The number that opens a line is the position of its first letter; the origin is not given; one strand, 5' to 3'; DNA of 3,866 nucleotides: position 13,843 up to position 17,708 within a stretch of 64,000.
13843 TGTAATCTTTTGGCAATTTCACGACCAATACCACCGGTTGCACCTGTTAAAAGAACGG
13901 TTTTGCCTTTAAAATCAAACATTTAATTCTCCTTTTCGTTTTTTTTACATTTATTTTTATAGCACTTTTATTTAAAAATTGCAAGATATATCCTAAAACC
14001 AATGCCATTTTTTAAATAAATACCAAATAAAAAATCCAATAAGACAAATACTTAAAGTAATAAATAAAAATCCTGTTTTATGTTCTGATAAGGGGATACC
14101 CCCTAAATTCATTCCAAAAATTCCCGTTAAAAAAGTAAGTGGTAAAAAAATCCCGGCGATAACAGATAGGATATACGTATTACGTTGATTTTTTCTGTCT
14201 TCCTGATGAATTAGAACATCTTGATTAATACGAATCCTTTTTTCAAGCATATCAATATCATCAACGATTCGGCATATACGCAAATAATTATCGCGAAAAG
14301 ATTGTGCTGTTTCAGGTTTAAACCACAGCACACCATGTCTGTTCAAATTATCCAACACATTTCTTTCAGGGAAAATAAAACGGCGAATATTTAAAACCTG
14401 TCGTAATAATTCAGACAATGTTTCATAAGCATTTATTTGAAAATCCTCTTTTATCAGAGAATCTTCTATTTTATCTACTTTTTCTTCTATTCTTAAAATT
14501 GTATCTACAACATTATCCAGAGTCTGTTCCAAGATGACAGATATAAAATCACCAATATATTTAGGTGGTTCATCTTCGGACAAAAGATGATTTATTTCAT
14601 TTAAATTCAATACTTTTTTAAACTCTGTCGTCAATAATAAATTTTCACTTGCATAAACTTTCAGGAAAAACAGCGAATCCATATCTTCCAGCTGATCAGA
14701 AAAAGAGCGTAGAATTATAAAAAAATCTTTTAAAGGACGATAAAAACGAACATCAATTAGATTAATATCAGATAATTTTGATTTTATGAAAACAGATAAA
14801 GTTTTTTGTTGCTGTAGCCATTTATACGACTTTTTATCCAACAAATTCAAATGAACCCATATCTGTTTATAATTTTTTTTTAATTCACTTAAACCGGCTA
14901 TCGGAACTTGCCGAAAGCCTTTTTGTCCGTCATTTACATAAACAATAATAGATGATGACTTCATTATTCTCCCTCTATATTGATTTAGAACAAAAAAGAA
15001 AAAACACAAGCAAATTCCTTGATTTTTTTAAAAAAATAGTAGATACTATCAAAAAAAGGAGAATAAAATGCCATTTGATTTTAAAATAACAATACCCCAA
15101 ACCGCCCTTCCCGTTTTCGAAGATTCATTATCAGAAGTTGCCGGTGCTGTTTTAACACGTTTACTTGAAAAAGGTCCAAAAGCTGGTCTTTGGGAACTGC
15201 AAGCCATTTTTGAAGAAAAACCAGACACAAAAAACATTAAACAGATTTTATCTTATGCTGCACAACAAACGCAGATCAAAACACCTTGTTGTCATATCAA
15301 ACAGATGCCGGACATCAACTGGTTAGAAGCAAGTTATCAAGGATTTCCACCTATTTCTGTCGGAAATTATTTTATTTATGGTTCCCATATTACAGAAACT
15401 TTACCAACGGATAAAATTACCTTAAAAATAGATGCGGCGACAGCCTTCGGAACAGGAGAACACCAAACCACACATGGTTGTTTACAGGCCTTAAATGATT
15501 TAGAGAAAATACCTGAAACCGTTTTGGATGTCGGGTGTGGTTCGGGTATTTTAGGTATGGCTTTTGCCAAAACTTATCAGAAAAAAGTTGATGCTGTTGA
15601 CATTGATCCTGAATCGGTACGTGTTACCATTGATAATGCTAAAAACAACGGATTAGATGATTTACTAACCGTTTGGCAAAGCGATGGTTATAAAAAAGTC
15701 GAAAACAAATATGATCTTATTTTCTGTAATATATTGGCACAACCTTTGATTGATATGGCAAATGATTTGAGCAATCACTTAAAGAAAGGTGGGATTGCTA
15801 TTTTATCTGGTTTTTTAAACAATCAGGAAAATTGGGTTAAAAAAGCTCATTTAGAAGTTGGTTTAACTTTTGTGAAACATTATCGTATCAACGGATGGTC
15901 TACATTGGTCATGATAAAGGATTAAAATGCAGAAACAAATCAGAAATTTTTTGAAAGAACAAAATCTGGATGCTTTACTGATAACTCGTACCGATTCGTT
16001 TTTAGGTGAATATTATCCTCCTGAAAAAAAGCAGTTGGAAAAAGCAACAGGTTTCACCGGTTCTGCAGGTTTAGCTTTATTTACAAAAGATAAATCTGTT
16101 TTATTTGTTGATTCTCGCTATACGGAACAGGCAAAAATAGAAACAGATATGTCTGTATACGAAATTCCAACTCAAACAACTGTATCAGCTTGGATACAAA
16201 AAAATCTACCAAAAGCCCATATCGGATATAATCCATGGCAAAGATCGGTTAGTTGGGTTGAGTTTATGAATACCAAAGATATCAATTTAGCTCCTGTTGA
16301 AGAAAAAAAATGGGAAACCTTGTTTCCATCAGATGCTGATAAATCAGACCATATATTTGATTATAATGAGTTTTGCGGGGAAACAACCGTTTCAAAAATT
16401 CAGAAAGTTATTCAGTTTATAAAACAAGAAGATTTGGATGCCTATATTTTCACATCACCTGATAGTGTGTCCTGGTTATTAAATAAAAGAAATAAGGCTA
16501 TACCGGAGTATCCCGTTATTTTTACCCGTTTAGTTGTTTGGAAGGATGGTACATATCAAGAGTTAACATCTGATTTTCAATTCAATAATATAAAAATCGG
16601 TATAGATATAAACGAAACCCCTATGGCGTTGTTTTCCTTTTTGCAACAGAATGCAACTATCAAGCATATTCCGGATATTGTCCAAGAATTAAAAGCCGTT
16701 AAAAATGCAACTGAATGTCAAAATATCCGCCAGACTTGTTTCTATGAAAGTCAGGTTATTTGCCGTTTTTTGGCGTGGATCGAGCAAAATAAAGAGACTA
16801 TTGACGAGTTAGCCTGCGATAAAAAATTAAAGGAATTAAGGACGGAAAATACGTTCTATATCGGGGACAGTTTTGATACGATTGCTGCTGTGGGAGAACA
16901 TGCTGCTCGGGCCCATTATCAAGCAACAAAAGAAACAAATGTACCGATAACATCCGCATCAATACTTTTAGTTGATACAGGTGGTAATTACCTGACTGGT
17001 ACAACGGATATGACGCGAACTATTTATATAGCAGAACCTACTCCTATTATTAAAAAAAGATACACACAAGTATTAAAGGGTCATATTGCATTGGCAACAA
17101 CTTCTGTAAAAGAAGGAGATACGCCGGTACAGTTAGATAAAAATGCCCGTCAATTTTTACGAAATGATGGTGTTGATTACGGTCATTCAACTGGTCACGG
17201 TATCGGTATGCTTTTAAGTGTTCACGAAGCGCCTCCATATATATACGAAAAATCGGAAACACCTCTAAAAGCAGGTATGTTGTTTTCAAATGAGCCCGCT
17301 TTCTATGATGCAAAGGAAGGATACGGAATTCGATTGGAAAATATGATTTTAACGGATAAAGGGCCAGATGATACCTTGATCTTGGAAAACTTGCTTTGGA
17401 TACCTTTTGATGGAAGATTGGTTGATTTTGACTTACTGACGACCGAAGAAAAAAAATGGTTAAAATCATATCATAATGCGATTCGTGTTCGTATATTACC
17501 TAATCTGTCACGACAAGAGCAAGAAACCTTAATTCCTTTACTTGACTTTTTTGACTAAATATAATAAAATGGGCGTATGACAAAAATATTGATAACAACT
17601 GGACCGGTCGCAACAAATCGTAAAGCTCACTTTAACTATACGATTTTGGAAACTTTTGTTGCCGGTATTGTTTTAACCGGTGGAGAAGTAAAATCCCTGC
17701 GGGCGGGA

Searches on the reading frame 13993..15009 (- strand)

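Call 78: search_protein_families(library=pfam, proteins=[window:13993-15009:-], max_evalue=0.000001)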
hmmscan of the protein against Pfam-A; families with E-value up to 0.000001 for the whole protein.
window:13993-15009:- (338 aa): 1 family
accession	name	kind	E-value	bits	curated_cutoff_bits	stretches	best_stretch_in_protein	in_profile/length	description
PF01544.23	CorA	-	5.8e-42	144.4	27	1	50-334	5-292/292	CorA-like Mg2+ transporter protein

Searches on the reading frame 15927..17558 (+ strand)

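Call 78: search_protein_families(library=pfam, proteins=[window:15927-17558:+], max_evalue=0.000001)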
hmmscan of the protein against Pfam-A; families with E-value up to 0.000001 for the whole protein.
window:15927-17558:+ (543 aa): 4 families
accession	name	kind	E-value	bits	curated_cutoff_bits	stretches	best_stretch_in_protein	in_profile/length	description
PF00557.29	Peptidase_M24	-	1.8e-42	145.9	23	1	266-476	2-206/208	Metallopeptidase family M24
PF16189.11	Creatinase_N_2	-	9.2e-19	68.5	29.7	1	147-207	15-75/161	Creatinase/Prolidase N-terminal domain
PF01321.24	Creatinase_N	-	2.4e-18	67.3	22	1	3-114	3-106/128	Creatinase/Prolidase N-terminal domain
PF16188.10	Peptidase_M24_C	-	2.8e-11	43.6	28.9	1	486-532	5-51/63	C-terminal region of peptidase_M24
